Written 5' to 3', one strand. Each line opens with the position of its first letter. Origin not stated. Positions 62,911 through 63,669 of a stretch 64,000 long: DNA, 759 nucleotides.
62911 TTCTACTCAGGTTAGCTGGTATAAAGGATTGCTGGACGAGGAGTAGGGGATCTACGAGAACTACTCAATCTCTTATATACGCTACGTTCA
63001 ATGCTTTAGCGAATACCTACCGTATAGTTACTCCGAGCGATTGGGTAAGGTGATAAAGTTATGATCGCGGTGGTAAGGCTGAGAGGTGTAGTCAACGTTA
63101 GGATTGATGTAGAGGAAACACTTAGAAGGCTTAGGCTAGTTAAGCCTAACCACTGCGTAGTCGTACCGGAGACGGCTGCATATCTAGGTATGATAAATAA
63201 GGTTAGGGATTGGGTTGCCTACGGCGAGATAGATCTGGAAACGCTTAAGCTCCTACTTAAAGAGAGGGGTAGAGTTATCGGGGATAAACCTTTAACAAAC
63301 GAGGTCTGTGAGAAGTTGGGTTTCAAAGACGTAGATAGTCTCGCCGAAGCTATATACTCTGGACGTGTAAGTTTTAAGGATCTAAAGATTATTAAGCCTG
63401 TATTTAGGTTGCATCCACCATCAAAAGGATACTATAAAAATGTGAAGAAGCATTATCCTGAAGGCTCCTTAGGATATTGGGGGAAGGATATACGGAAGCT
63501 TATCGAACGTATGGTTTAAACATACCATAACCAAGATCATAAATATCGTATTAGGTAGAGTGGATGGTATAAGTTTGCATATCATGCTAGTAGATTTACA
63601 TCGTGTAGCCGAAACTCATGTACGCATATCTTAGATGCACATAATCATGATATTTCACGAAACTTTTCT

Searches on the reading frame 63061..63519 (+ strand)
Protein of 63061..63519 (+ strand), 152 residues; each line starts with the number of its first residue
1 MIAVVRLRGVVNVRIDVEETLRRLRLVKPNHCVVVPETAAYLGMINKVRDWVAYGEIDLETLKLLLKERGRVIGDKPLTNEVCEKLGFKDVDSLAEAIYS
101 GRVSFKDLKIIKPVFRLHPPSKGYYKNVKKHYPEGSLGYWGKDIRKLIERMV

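Call 45: find_encoding_contigs(protein=window:63061-63519:+, flank=10000, max_places=3)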
Protein window:63061-63519:+ (152 aa): 6 contigs read that carry it; 1 place shown.
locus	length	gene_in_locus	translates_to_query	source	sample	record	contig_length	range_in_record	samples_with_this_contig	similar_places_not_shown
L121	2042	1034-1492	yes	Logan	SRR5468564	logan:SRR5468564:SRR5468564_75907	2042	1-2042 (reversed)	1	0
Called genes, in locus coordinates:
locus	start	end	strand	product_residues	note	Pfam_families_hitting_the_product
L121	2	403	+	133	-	?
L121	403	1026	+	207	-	PF00333:Ribosomal_S5, PF03719:Ribosomal_S5_C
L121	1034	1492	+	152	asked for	PF00327:Ribosomal_L30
